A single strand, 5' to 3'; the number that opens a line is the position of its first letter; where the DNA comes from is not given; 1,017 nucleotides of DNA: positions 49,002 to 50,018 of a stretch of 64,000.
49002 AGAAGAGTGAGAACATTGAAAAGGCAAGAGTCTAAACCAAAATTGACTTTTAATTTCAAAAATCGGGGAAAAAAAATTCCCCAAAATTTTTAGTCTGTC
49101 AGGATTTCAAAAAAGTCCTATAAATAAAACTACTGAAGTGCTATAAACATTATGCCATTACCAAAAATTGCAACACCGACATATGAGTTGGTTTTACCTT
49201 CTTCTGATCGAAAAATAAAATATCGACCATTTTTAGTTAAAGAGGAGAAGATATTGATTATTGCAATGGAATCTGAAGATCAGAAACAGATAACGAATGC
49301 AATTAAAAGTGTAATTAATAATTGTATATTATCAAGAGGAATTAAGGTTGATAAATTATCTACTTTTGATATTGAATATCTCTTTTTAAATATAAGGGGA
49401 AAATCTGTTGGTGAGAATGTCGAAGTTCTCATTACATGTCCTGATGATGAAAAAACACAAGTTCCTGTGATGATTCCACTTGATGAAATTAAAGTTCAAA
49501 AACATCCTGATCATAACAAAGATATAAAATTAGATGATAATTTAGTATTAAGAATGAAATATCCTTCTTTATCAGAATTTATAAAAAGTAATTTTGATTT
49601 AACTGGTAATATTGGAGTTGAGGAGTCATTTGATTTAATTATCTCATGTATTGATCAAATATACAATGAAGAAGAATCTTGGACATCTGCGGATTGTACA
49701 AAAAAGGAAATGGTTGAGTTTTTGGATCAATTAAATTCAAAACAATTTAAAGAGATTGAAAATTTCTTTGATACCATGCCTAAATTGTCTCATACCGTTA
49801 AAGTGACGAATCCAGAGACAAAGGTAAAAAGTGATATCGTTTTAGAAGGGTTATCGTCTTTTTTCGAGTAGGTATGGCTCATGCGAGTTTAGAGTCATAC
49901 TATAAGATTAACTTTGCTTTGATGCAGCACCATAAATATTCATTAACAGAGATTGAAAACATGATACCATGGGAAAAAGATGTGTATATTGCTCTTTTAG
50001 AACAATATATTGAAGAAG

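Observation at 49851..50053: Textbook -1 ribosomal frameshift cassette fusing gp26 to gp51 just ahead of tape-measure-like genes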

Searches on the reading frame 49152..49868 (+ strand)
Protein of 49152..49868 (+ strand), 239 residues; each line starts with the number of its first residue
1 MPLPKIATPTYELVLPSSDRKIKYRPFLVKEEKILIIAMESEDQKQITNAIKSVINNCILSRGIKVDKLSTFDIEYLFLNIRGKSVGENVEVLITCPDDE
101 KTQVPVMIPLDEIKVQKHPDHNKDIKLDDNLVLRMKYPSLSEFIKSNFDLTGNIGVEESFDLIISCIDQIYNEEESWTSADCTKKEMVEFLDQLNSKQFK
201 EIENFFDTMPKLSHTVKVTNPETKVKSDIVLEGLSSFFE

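Call 3: search_protein_families(library=pfam, proteins=[window:49152-49868:+], max_evalue=0.01)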
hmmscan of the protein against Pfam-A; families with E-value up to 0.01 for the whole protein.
window:49152-49868:+ (239 aa): 1 family
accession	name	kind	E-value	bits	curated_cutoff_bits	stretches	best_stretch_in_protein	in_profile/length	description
PF12322.14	T4_baseplate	-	1.1e-75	254.5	24.5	1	9-239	2-219/219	T4 bacteriophage base plate protein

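Call 4: search_protein_families(library=phrogs, proteins=[window:49152-49868:+], max_evalue=0.001)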
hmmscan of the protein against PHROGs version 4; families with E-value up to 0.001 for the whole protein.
window:49152-49868:+ (239 aa): 1 family
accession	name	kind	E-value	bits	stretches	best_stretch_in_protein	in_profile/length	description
phrog_150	-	tail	7.5e-83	279.2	1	1-239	5-233/282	baseplate hub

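Call 6: find_related_loci(query=window:49152-49868:+, collection=viral_contigs, flank=2500)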
Query window:49152-49868:+ (239 aa) in viral_contigs; peptide patterns used: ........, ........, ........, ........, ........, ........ (x = any residue, [..] = any of these).
600 stretches matched a pattern (row limit reached: there are more); 600 encode a relative of the query (tblastn E <= 1e-3); the best 80 are kept; 80 distinct loci.
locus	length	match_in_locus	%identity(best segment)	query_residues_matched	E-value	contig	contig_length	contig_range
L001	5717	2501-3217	85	1-239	3e-140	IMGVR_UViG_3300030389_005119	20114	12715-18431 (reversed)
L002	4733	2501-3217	79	1-239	4e-129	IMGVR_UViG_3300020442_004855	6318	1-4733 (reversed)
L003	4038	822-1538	79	1-238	2e-127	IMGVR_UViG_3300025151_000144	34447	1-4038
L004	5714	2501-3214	77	1-238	3e-124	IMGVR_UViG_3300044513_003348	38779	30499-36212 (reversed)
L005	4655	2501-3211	76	1-238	6e-124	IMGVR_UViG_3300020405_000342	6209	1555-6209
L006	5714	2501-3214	76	1-238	2e-122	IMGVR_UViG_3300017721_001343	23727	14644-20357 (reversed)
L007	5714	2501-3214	76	1-238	4e-122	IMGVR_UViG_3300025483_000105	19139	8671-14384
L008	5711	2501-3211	74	1-238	6e-122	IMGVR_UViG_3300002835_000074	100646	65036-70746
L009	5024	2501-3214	76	1-238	4e-122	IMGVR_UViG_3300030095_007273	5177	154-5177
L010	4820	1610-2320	76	1-238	1e-121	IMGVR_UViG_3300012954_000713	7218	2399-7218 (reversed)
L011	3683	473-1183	76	1-238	2e-122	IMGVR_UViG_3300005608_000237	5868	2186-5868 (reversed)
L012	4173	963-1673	74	1-238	1e-121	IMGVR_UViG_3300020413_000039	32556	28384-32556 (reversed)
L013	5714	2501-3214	74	1-238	7e-121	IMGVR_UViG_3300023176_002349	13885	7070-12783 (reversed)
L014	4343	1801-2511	73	1-238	4e-122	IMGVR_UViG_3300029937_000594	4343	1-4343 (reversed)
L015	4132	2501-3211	74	1-238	5e-121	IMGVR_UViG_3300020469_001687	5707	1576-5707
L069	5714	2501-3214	71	1-238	1e-114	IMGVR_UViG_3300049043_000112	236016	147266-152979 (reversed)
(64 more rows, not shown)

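Call 10: search_dna_similar(query=window:49152-49868:+, collection=phages, mode=protein, max_rows=60, rows=spread, max_evalue=0.001)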
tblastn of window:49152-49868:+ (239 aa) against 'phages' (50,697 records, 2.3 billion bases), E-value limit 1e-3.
Records with a match: 698; places in all: 698; records where one place covers at least 80% of the query: 683.
Best place of each record, by identity: 60-80% 34; <60% 664.
By first word of the organism name: Synechococcus 378; Vibrio 119; Cyanophage 61; Aeromonas 37; Prochlorococcus 24; Stenotrophomonas 17; Rhizobium 13; Sinorhizobium 9; Marine 8; Pseudomonas 5; and 15 more.
By host as written in the record: - 260; Synechococcus 107; Synechococcus sp. 38; Synechococcus sp. WH7803 28; Synechococcus sp. WH8102 20; Synechococcus sp. MW02 18; Synechococcus sp. WH 7803 15; Aeromonas salmonicida 14; and 91 more.
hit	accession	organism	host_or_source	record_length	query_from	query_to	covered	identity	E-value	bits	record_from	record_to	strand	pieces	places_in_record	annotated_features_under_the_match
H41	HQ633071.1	Synechococcus phage S-SKS1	Synechococcus sp. WH7803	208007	1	238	100%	75.6%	5e-118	375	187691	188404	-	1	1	hypothetical protein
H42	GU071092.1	Prochlorococcus phage P-SSM2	-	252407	1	238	100%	68.5%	2e-109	351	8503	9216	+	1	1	gp26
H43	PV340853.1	Synechococcus phage Sf-CH8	Synechococcus sp. WH8102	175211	1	238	100%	65.1%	8e-102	329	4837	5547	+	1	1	baseplate hub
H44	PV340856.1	Synechococcus phage Sf-FS3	Synechococcus sp. WH8102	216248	1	238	100%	59.6%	3e-95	310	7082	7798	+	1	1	baseplate protein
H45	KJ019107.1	Synechococcus phage ACG-2014f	-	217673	1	238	100%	59.2%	3e-90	296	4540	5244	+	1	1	baseplate hub subunit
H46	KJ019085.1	Synechococcus phage ACG-2014f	-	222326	1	238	100%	59.2%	3e-90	296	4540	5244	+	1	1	baseplate hub subunit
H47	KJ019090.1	Synechococcus phage ACG-2014f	-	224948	1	238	100%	59.2%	3e-90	296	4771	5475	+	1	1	baseplate hub subunit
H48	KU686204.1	Synechococcus phage S-CAM9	Synechococcus sp.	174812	1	238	100%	58.6%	3e-87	287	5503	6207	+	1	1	baseplate hub assembly chaperone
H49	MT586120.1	Synechococcus phage S-CAM7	Synechococcus sp. WH 7803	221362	1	238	100%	55.9%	9e-73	245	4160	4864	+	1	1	hypothetical protein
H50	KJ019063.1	Synechococcus phage S-MbCM6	-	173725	1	238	100%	54.2%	7e-78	260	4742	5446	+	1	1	baseplate hub subunit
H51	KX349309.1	Cyanophage S-RIM12_Np_22_1112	Synechococcus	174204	1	238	100%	54.2%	2e-72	244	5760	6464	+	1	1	baseplate hub subunit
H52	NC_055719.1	Synechococcus phage S-H35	Synechococcus sp. WH8102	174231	1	239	100%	54.0%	1e-80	268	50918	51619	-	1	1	baseplate hub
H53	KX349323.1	Cyanophage S-RIM12 isolate W1_08_0910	Synechococcus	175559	1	238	100%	53.8%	5e-71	240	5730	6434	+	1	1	baseplate hub subunit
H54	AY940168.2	Prochlorococcus phage P-SSM4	Prochlorococcus sp. NATL2A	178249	1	238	100%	52.9%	1e-74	251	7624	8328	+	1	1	gp26: baseplate hub subunit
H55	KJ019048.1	Synechococcus phage ACG-2014d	-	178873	1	238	100%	52.1%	6e-71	240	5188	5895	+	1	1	baseplate hub subunit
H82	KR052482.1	Sinorhizobium phage phiN3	Sinorhizobium meliloti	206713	1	238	100%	36.8%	2e-30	124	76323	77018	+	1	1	baseplate hub subunit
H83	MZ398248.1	Stenotrophomonas phage BUCT608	Stenotrophomonas maltophilia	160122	10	238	96%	31.9%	2e-19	92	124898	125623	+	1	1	hypothetical protein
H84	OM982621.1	Pseudomonas phage Astolliot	Pseudomonas syringae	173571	3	238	99%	29.9%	1e-19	93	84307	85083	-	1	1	hypothetical protein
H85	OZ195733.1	Vibrio phage D509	Seawater and oysters mix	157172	3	239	99%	27.9%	1e-18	90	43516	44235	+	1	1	baseplate hub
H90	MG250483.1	Aeromonas phage Ah1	Aeromonas hydrophila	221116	17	239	93%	28.1%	1e-18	90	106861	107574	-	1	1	baseplate hub subunit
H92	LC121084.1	Ralstonia phage RSP15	-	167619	21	238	91%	27.5%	3e-18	89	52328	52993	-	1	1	hypothetical protein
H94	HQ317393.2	Vibrio phage nt-1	Vibrio natriegens HER1138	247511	6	238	97%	25.3%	2e-16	84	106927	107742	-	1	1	baseplate hub subunit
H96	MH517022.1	Acinetobacter phage SH-Ab 15599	Acinetobacter baumannii 15599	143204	3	238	99%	23.6%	1e-5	51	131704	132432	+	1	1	baseplate hub subunit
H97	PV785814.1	Vibrio phage QD01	Vibrio natriegens Vmax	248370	6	238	97%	23.5%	3e-15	80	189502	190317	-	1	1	baseplate hub assembly catalyst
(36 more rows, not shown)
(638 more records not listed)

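Call 11: get_annotated_region(hit=H42, flank=6000)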
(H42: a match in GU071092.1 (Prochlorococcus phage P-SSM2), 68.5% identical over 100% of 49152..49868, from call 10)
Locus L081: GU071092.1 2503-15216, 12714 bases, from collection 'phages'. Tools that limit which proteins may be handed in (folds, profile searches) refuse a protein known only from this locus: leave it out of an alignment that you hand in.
description: Prochlorococcus phage P-SSM2, complete genome.
organism: Prochlorococcus phage P-SSM2 (NCBI taxid 268746)
taxonomy: Viruses; Duplodnaviria; Heunggongvirae; Uroviricota; Caudoviricetes; Kyanoviridae; Salacisavirus; Salacisavirus pssm2
host: -; source: -; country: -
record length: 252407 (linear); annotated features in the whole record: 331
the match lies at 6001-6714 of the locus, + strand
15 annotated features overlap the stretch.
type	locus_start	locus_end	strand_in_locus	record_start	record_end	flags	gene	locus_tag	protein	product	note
CDS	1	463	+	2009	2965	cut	-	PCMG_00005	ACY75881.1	conserved hypothetical protein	-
CDS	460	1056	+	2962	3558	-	-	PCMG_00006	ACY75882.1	conserved hypothetical protein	-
CDS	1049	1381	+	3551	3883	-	-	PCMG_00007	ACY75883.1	conserved hypothetical protein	-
CDS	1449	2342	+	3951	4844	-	-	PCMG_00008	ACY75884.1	single-stranded DNA-binding protein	-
CDS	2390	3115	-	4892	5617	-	-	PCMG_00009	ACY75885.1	predicted protein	-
CDS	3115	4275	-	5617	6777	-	-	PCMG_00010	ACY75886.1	predicted protein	-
CDS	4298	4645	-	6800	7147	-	-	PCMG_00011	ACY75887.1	conserved hypothetical protein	-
CDS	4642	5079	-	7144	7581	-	-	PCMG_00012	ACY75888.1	head completion protein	-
CDS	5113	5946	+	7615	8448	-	-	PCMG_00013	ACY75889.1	conserved hypothetical protein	-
CDS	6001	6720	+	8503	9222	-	-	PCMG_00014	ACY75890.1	gp26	-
CDS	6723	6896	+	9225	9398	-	-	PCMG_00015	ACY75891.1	base plate hub assembly catalyst gp51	-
CDS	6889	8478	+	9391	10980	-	-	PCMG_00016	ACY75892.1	conserved hypothetical protein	-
CDS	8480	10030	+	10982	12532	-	-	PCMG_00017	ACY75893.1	conserved hypothetical protein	-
CDS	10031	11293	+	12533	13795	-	-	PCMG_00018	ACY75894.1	conserved hypothetical protein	-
CDS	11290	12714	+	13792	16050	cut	-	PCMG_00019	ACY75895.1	predicted protein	-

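Call 12: get_annotated_region(hit=H82, flank=3000)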
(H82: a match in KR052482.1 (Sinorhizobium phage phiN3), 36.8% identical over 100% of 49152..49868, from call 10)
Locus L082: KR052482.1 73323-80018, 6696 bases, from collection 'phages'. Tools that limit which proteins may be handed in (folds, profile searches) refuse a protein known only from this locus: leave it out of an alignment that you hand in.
description: Sinorhizobium phage phiN3, complete genome.
organism: Sinorhizobium phage phiN3 (NCBI taxid 1647405)
taxonomy: Viruses; Duplodnaviria; Heunggongvirae; Uroviricota; Caudoviricetes; Emdodecavirus; Emdodecavirus N3
host: Sinorhizobium meliloti; source: -; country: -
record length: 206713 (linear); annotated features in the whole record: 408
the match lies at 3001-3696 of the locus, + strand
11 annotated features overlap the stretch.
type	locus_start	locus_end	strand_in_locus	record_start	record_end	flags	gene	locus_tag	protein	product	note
CDS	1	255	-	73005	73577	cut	-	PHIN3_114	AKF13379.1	baseplate wedge subunit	gp112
CDS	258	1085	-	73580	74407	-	-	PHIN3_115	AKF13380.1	baseplate tail tube cap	gp113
CDS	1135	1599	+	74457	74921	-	-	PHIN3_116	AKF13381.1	head completion protein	gp114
CDS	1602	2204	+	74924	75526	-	-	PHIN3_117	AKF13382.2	DNA end protector protein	gp115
CDS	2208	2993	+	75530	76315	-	-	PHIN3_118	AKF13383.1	tail tube monomer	gp116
CDS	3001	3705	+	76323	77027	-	-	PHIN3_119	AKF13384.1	baseplate hub subunit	gp117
CDS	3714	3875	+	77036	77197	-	-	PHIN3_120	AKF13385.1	baseplate hub assembly catalyst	gp118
CDS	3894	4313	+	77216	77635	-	-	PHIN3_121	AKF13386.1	hypothetical protein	gp119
CDS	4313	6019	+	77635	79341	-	-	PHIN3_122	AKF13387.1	hypothetical protein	gp120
CDS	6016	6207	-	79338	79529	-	-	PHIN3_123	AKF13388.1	hypothetical protein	gp121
CDS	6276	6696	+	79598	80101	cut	-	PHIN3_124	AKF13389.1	hypothetical protein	gp122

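Call 13: get_annotated_region(hit=H94, flank=3000)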
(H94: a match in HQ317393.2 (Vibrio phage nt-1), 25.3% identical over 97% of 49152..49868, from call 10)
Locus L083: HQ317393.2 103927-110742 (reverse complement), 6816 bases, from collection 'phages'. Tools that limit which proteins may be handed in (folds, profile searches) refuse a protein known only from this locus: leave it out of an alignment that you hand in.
description: Vibrio phage nt-1, complete genome.
organism: Vibrio phage nt-1 (NCBI taxid 115992)
taxonomy: Viruses; Duplodnaviria; Heunggongvirae; Uroviricota; Caudoviricetes; Straboviridae; Mylasvirus; Mylasvirus persius
host: Vibrio natriegens HER1138; source: Atlantic:Sarah's Creek; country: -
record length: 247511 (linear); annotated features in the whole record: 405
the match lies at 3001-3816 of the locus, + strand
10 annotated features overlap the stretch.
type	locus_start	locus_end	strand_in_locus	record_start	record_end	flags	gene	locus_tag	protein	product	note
CDS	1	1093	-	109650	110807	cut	-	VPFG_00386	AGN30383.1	baseplate tail tube cap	gp48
CDS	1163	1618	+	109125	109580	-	-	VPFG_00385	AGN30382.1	head completion protein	gp4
CDS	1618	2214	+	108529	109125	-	-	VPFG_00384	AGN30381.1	DNA end protector protein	gp2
CDS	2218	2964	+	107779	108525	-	-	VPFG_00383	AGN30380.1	baseplate tail tube initiator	gp54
CDS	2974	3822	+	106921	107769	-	-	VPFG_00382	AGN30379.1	baseplate hub subunit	gp26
CDS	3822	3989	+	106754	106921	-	-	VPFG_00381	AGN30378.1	hypothetical protein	ORF207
CDS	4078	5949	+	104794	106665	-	-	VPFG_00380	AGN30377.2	hypothetical protein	ORF206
CDS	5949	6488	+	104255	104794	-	-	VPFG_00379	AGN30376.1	tail completion and sheath stabilizer protein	gp3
CDS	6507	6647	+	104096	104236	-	-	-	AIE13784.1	hypothetical protein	ORF204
CDS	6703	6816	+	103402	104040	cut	-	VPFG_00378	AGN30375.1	dNMP kinase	gp1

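Call 14: get_annotated_region(hit=H90, flank=3000)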
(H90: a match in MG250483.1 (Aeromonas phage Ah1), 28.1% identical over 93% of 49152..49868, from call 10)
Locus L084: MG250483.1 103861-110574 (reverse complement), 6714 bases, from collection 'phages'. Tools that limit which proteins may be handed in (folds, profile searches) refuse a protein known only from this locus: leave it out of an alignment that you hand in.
description: Aeromonas phage Ah1, complete genome.
organism: Aeromonas phage Ah1 (NCBI taxid 2053701)
taxonomy: Viruses; Duplodnaviria; Heunggongvirae; Uroviricota; Caudoviricetes; Straboviridae; Cinqassovirus; Cinqassovirus ah1
host: Aeromonas hydrophila; source: wastewater; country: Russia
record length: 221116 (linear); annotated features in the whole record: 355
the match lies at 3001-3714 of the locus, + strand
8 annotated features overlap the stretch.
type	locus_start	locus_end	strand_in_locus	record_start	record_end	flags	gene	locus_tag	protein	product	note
CDS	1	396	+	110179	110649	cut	-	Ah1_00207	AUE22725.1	head completion protein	gp4 head completion protein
CDS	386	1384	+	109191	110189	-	-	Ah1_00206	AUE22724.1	DNA end protector protein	gp2 DNA end protector protein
CDS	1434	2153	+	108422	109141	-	54_2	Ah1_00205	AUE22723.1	baseplate tail tube initiator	gp54 baseplate tail tube initiator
CDS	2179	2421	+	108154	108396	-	54_1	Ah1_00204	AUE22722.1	baseplate tail tube initiator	gp54 baseplate tail tube initiator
CDS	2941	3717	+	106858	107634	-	-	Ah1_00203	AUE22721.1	baseplate hub subunit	gp26 baseplate hub subunit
CDS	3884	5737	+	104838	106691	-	-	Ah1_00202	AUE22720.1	hypothetical protein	-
CDS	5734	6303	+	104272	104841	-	-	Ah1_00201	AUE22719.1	tail completion and sheath stabilizer protein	gp3 tail completion and sheath stabilizer protein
CDS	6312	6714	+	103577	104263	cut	-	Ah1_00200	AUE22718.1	dNMP kinase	gp1 dNMP kinase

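Call 29: find_related_loci(query=L083:2974-3819:+, collection=viral_contigs, flank=1500)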
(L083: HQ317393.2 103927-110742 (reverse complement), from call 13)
Query L083:2974-3819:+ (282 aa) in viral_contigs; peptide patterns used: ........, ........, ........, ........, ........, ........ (x = any residue, [..] = any of these).
6 stretches matched a pattern; 2 encode a relative of the query (tblastn E <= 1e-3); 2 distinct loci.
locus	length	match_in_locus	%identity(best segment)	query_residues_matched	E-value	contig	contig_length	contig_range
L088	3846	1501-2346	83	1-282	5e-163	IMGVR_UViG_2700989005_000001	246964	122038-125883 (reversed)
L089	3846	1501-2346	83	1-282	2e-153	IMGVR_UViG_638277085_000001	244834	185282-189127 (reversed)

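Call 34: search_protein_families(library=phrogs, proteins=[L083:4078-5946:+, L084:3884-5734:+, L082:4313-6016:+, L082:3894-4310:+], max_evalue=1)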
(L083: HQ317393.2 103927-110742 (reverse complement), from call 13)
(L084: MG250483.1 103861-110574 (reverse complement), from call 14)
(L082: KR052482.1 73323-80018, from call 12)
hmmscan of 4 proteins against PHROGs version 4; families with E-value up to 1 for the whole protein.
L083:4078-5946:+ (623 aa): 2 families
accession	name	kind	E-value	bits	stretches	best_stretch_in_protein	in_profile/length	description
phrog_15654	-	unknown function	0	1260.7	1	1-623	31-657/657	-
phrog_20064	-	unknown function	0.3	11.9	1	271-287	2-18/47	-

L084:3884-5734:+ (617 aa): 3 families
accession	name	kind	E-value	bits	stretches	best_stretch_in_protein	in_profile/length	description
phrog_11300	-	unknown function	2.6e-246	820.2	1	1-617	1-619/619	-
phrog_3933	-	unknown function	0.0018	18.9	1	191-313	89-201/213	-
phrog_26599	-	unknown function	0.21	12.6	0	74-100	7-32/81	-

L082:4313-6016:+ (568 aa): 7 families
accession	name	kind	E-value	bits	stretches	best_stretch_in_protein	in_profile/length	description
phrog_27688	-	unknown function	0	1313.4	1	1-568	1-567/567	-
phrog_4200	-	tail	3.5e-05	23.5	1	244-459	351-542/732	tail length tape measure protein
phrog_305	-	tail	4.2e-05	23.3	1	40-442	395-701/1001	tail length tape measure protein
phrog_28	-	tail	0.019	14.5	1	148-532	558-764/1228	tail length tape measure protein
phrog_23343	-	unknown function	0.16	13.4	1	389-408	14-32/51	-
phrog_17020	-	unknown function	0.17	12.1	1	364-455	60-133/353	-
phrog_18616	-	unknown function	0.19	13.3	0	20-97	32-105/106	-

L082:3894-4310:+ (139 aa): 4 families
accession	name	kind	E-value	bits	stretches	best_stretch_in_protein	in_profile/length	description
phrog_27150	-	unknown function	1.2e-95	318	1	1-139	1-139/139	-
phrog_18775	-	unknown function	0.06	14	1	78-136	75-133/232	-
phrog_12750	-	unknown function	0.086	13.4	1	77-103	126-151/214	-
phrog_28953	-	unknown function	0.28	12.2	1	69-135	13-79/143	-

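Call 35: search_protein_families(library=pfam, proteins=[L083:4078-5946:+, L084:3884-5734:+, L082:4313-6016:+], max_evalue=0.1)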
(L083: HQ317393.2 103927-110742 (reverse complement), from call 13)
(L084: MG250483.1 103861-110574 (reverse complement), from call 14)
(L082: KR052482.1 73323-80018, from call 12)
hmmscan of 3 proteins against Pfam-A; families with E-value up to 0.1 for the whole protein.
L083:4078-5946:+ (623 aa): 0 families

L084:3884-5734:+ (617 aa): 0 families

L082:4313-6016:+ (568 aa): 3 families
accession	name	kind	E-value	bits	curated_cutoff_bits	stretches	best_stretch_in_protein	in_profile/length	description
PF12699.13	phiKZ_IP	-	0.00039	20.2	27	0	400-439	89-128/387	phiKZ-like phage internal head proteins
PF04513.17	Baculo_PEP_C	-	0.0024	18.4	38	0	7-58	2-50/140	Baculovirus polyhedron envelope protein, PEP, C terminus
PF07609.16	DUF1572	-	0.077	13.2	23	0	435-496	41-99/163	Protein of unknown function (DUF1572)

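Call 36: find_homologous_proteins(query=L069:2501-3391:+, max_evalue=0.001)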
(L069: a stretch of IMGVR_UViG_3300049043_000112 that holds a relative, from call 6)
Query L069:2501-3391:+ (297 aa): 8000 proteins with E <= 0.001 among 8000 candidates; the best 120 are listed.
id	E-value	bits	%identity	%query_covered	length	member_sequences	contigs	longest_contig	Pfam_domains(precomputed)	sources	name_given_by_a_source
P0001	2.3e-191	652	100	100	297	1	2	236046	PF12322.15,PF28602.1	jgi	jgi:hypothetical protein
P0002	1.0e-140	486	75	98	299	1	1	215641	PF12322.15,PF28602.1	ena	-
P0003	2.3e-138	479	93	80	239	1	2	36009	PF12322.15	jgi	jgi:hypothetical protein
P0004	3.2e-138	478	92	80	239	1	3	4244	PF12322.15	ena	-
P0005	7.9e-138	477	92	80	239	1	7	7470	PF12322.15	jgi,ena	jgi:hypothetical protein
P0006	7.4e-137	474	92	80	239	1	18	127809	PF12322.15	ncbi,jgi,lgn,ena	jgi:hypothetical protein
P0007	8.3e-137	473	92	80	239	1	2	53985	PF12322.15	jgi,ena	-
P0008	3.9e-136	471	92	80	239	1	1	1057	PF12322.15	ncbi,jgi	jgi:hypothetical protein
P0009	8.5e-135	467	89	80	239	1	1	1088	PF12322.15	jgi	jgi:hypothetical protein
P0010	3.1e-132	458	89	80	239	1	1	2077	PF12322.15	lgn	-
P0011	3.7e-130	452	85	80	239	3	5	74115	PF12322.15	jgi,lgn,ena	jgi:hypothetical protein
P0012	4.1e-130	451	84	80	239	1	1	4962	PF12322.15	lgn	-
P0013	5.8e-130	451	83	80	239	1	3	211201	PF12322.15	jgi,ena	jgi:citrate lyase gamma subunit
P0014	1.7e-129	449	83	80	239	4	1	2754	PF12322.15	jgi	-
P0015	5.6e-129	448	82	80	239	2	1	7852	PF12322.15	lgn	-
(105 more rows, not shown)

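Call 39: find_encoding_contigs(protein=P0002, flank=3000, max_places=2)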
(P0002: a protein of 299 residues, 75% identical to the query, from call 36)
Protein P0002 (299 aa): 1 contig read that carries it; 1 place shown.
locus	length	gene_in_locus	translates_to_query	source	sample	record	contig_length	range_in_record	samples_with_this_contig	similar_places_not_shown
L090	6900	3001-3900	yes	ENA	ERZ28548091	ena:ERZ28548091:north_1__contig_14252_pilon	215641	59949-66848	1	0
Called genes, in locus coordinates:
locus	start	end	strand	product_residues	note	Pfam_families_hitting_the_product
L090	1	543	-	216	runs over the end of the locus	PF11246:Phage_gp53 (faint)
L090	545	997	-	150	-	-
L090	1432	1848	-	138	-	-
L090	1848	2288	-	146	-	PF08722:Tn7_TnsA-like_N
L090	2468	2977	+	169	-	PF23849:Phage_TTP_2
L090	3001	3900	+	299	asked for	PF12322:T4_baseplate, PF28602:Gp51_C (weak)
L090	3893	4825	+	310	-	-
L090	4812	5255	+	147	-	-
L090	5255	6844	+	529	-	PF01551:Peptidase_M23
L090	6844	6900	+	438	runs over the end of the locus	-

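Call 46: get_annotated_region(hit=H83, flank=2500)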
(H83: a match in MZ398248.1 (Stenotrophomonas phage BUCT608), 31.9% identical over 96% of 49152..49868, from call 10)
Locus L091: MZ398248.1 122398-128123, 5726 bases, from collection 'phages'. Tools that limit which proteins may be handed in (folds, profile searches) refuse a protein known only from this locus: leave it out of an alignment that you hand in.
description: Stenotrophomonas phage BUCT608, complete genome.
organism: Stenotrophomonas phage BUCT608 (NCBI taxid 2834249)
taxonomy: Viruses; Duplodnaviria; Heunggongvirae; Uroviricota; Caudoviricetes; Menderavirus; Menderavirus IMESM1
host: Stenotrophomonas maltophilia; source: -; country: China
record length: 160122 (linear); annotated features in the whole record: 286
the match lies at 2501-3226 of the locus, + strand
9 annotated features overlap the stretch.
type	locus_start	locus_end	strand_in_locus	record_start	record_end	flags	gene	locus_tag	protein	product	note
CDS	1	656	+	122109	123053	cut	-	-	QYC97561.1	hypothetical protein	-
CDS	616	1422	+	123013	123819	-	-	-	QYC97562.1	hypothetical protein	-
CDS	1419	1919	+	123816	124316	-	-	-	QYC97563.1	hypothetical protein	-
CDS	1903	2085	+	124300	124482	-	-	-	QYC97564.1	hypothetical protein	-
CDS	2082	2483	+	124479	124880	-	-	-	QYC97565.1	hypothetical protein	-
CDS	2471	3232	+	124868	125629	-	-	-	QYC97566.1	hypothetical protein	-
CDS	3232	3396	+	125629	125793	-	-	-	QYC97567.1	hypothetical protein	-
CDS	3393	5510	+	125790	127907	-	-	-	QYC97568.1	hypothetical protein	-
CDS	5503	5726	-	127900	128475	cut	-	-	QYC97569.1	hypothetical protein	-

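Call 47: get_annotated_region(hit=H84, flank=2500)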
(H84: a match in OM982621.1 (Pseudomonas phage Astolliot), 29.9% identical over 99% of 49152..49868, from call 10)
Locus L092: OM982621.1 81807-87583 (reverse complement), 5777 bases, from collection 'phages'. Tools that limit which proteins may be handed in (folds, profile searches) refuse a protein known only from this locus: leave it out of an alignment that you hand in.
description: Pseudomonas phage Astolliot, complete genome.
organism: Pseudomonas phage Astolliot (NCBI taxid 2928830)
taxonomy: Viruses; Duplodnaviria; Heunggongvirae; Uroviricota; Caudoviricetes; Otagovirus
host: Pseudomonas syringae; source: lake/soil sample; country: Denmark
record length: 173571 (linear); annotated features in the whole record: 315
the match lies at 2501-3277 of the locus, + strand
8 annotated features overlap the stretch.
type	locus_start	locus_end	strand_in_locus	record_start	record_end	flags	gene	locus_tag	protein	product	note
CDS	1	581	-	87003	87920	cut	-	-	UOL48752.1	baseplate tail-tube junction protein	-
CDS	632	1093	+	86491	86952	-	-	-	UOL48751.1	hypothetical protein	-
CDS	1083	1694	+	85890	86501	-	-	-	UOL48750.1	DNA end protector protein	-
CDS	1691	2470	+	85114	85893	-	-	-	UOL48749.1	hypothetical protein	-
CDS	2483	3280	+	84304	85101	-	-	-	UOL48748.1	hypothetical protein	-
CDS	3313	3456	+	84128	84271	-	-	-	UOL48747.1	hypothetical protein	-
CDS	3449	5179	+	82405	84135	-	-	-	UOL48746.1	hypothetical protein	-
CDS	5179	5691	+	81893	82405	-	-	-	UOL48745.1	tail tube protein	-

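Call 48: get_annotated_region(hit=H85, flank=2500)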
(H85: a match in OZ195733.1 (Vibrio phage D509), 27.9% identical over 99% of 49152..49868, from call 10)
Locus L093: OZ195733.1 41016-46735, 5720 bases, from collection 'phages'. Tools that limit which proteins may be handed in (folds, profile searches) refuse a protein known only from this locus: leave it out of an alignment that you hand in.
description: Vibrio phage D509 genome assembly, chromosome: VPD509_1.
organism: Vibrio phage D509 (NCBI taxid 3105273)
taxonomy: Viruses
host: -; source: Seawater and oysters mix; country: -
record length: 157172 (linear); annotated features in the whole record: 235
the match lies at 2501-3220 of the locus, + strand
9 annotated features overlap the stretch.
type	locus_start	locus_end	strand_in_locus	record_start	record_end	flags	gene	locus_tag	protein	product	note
CDS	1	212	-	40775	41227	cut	-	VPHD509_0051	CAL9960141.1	anaerobic ribonucleotide reductase small subunit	-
CDS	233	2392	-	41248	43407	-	-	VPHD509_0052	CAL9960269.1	anaerobic ribonucleoside reductase large subunit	-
CDS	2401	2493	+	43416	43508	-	-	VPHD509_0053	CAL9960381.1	hypothetical protein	-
CDS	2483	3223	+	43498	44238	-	-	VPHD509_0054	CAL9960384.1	baseplate hub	-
CDS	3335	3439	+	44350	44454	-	-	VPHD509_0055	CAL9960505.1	hypothetical protein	-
CDS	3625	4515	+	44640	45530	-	-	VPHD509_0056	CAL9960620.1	baseplate hub subunit and tail lysozyme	-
CDS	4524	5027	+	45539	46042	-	-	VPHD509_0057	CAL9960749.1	hypothetical protein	-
CDS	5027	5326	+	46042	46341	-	-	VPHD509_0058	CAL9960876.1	PAAR motif of membran proteins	-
CDS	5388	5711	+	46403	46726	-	-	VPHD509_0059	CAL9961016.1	baseplate wedge subunit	-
